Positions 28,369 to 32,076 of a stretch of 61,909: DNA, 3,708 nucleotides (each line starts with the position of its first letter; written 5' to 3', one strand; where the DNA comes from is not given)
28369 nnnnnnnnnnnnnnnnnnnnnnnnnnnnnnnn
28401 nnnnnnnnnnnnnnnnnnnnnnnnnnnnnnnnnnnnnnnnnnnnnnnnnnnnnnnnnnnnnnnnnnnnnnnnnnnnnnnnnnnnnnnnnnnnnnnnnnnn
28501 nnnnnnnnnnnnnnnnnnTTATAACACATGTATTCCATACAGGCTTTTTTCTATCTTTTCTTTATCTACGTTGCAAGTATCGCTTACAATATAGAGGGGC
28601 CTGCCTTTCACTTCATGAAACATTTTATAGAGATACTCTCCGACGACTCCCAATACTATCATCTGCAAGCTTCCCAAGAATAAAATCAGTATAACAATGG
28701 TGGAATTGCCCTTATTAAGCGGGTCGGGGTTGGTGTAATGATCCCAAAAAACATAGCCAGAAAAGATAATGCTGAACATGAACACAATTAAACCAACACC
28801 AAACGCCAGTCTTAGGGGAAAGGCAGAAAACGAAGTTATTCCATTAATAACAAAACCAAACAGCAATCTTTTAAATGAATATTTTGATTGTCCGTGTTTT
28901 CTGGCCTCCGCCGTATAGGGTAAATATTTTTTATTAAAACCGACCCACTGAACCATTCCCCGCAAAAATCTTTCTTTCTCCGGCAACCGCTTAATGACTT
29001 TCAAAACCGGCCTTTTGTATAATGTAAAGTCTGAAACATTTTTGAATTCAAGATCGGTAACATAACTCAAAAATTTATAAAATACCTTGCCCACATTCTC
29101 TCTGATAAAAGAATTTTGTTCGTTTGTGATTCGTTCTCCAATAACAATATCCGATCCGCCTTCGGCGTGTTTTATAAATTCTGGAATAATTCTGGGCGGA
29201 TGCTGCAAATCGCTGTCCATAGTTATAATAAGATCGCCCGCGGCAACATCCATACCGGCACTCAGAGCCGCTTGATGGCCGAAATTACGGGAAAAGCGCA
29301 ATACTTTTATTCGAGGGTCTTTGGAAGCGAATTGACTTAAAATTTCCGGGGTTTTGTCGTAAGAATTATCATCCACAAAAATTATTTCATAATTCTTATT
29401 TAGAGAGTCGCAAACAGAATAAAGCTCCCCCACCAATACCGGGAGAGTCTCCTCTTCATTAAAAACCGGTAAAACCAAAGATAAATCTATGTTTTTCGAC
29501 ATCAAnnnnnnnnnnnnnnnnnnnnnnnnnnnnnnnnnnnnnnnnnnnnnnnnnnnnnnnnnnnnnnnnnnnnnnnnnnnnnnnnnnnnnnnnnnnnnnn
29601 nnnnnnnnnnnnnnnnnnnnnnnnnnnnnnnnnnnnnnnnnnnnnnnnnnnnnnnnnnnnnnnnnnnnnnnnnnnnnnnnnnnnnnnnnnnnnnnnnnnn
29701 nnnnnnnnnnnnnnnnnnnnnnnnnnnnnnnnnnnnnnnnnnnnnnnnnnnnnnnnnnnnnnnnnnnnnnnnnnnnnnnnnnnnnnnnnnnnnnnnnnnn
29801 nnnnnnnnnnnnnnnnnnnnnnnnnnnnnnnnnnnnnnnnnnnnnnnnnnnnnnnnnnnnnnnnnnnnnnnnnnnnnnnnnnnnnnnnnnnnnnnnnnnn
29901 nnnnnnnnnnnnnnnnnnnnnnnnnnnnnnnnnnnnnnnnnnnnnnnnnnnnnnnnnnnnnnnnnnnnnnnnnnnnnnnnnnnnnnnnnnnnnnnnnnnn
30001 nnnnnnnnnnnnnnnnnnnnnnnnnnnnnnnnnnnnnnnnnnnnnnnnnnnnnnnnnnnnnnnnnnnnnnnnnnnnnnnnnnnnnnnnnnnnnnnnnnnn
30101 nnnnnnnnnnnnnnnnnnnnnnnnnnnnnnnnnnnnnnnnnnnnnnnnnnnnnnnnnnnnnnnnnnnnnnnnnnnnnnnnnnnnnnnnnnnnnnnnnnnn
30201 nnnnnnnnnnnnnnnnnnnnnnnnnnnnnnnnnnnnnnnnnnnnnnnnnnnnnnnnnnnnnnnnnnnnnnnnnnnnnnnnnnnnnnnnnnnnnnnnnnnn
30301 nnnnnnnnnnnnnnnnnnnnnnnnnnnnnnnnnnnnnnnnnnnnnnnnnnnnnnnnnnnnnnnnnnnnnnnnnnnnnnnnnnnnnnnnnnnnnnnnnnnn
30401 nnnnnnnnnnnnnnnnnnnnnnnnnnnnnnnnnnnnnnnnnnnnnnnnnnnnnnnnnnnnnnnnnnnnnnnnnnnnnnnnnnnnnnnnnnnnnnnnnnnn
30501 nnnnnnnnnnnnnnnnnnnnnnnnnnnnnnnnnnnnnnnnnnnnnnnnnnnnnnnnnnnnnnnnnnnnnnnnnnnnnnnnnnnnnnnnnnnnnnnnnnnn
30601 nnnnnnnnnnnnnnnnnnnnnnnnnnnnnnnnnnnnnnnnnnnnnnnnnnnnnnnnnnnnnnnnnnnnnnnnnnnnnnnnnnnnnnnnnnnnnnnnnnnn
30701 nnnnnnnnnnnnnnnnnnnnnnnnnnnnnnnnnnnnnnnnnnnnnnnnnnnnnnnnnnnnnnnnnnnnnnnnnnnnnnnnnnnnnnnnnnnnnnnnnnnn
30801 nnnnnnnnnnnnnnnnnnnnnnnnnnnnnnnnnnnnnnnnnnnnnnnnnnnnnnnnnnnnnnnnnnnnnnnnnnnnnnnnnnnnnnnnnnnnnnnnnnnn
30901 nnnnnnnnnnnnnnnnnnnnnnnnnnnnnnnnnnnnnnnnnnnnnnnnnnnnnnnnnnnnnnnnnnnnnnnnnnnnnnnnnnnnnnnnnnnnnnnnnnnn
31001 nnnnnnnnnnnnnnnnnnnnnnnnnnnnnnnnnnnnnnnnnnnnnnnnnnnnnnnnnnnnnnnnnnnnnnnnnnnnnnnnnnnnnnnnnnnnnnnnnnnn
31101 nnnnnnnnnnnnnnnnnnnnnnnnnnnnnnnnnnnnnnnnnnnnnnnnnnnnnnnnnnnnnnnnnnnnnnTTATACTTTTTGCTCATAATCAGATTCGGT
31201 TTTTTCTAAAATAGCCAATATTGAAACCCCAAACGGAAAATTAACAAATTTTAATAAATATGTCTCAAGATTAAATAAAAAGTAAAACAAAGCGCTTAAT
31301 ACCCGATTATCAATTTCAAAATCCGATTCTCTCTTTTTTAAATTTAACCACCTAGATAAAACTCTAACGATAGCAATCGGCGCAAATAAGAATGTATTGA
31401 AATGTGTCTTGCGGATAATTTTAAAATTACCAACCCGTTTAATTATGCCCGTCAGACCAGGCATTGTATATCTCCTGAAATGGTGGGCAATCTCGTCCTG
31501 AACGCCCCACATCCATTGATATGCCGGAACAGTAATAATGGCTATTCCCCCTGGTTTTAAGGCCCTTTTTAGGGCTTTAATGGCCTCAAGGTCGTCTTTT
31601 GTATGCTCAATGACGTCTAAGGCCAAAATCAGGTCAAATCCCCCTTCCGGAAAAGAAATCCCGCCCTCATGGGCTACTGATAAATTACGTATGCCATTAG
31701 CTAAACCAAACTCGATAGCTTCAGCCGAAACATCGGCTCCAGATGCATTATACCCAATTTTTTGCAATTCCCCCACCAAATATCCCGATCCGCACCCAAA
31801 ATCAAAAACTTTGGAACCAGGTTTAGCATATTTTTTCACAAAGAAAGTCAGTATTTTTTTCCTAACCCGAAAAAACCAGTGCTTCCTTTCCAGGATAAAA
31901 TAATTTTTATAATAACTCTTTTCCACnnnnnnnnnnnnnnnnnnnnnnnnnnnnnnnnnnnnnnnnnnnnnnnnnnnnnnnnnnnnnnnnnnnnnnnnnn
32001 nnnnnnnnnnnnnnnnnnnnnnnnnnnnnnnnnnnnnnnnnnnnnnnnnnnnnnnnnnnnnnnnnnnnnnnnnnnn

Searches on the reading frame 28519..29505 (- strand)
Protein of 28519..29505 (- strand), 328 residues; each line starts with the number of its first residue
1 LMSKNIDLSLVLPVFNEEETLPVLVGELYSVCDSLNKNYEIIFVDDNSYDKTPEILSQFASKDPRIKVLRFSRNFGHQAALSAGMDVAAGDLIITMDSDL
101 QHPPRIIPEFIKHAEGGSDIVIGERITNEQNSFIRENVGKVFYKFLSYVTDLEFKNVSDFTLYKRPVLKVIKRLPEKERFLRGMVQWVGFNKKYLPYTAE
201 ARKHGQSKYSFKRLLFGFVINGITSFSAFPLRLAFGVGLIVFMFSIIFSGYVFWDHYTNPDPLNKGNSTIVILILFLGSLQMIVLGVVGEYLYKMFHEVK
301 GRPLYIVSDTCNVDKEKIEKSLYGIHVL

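Call 16: search_protein_families(library=pfam, max_evalue=0.001, proteins=[window:28519-29505:-])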
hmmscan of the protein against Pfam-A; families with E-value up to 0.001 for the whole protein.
window:28519-29505:- (328 aa): 2 families
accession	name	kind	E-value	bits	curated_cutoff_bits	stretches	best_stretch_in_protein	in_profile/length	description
PF00535.33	Glycos_transf_2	-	9.8e-34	117.1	23.3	1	9-140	1-130/168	Glycosyl transferase family 2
PF10111.15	Glyco_tranf_2_2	-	0.00032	20.7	27.3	1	9-99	1-91/276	Glycosyltransferase like family 2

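Call 63: search_protein_families(library=ncbifam, max_evalue=0.001, proteins=[window:28519-29505:-])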
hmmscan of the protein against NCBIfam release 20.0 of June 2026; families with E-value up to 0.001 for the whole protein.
window:28519-29505:- (328 aa): 22 families
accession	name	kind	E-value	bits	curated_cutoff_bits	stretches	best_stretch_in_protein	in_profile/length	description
NF047588.1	GlcsyltransPgfSStrep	equivalog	1.2e-77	261.1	500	1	7-310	2-305/308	glycosyltransferase PgfS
NF007986.1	PRK10714.1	equivalog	4e-48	164.1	529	1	7-311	7-312/316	undecaprenyl-phosphate 4-deoxy-4-formamido-L-arabinose transferase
TIGR03937.1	PgaC_IcaA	equivalog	3e-14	52.8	422.3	1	7-99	46-135/407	poly-beta-1,6-N-acetyl-D-glucosamine synthase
NF007482.0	PRK10073.1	equivalog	1.7e-12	47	423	1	1-115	1-111/334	glycosyltransferase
NF047683.1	TeichurnBiosyTuaG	equivalog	2.3e-12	47.1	400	1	1-101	1-98/252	teichuronic acid biosynthesis protein TuaG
NF041875.1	EPS_EpsD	equivalog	2.8e-12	46.7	370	1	8-127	1-118/325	exopolysaccharide biosynthesis glycosyltransferase EpsD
NF050050.1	ProtGlycPglI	equivalog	1.8e-10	40.7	500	1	8-143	4-137/306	GalNAc(5)-diNAcBac-PP-undecaprenol beta-1,3-glucosyltransferase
TIGR03965.1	mycofact_glyco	equivalog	4.6e-10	38.9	280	1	6-116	74-181/467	mycofactocin biosynthesis glycosyltransferase MftF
TIGR04283.1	glyco_like_mftF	equivalog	3.4e-09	36.6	182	1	8-112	1-95/221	TIGR04283 family arsenosugar biosynthesis glycosyltransferase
TIGR03111.1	glyc2_xrt_Gpos1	hypoth_equivalog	4e-09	35.8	363.95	1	7-153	50-194/439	TIGR03111 family XrtG-associated glycosyltransferase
NF038302.1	EPS_HpsE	equivalog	4.9e-09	35.6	300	1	6-100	1-97/307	hormogonium polysaccharide biosynthesis glycosyltransferase HpsE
NF053739.1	GlytfEpsEBac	equivalog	6.8e-09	35.1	450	1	8-99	3-92/265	glycosyltransferase EpsE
NF010496.0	PRK13915.1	equivalog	1.9e-08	33.7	262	1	5-104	30-132/307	glucosyl-3-phosphoglycerate synthase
TIGR04182.1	glyco_TIGR04182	equivalog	4.9e-08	32.7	325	1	8-134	2-119/293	S-layer glycoprotein N-glycosyltransferase AglJ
NF041391.1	DPhHxTase_Halo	equivalog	5.2e-08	32.1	375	1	15-139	4-119/213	dolichyl-phosphate hexose transferase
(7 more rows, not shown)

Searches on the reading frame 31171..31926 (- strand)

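Call 16: search_protein_families(library=pfam, max_evalue=0.001, proteins=[window:31171-31926:-])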
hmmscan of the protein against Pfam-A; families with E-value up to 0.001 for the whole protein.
window:31171-31926:- (251 aa): 7 families
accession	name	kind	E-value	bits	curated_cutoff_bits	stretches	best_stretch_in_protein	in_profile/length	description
PF13489.12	Methyltransf_23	-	7.9e-20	71.7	27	1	23-156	10-135/164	Methyltransferase domain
PF08241.18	Methyltransf_11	-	8.2e-15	55.7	21.2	1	42-131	2-95/95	Methyltransferase domain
PF08242.18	Methyltransf_12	-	1e-11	45.9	30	1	42-128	2-97/98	Methyltransferase domain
PF13649.12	Methyltransf_25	-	3.5e-11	44.1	27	1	40-127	1-97/97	Methyltransferase domain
PF13847.12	Methyltransf_31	-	9.3e-11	42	27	1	35-135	2-113/145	Methyltransferase domain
PF07021.18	MetW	-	4.2e-09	36.7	21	1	30-146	7-121/193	Methionine biosynthesis protein MetW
PF06325.19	PrmA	-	0.00074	19.5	22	0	30-102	155-232/296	Ribosomal protein L11 methyltransferase (PrmA)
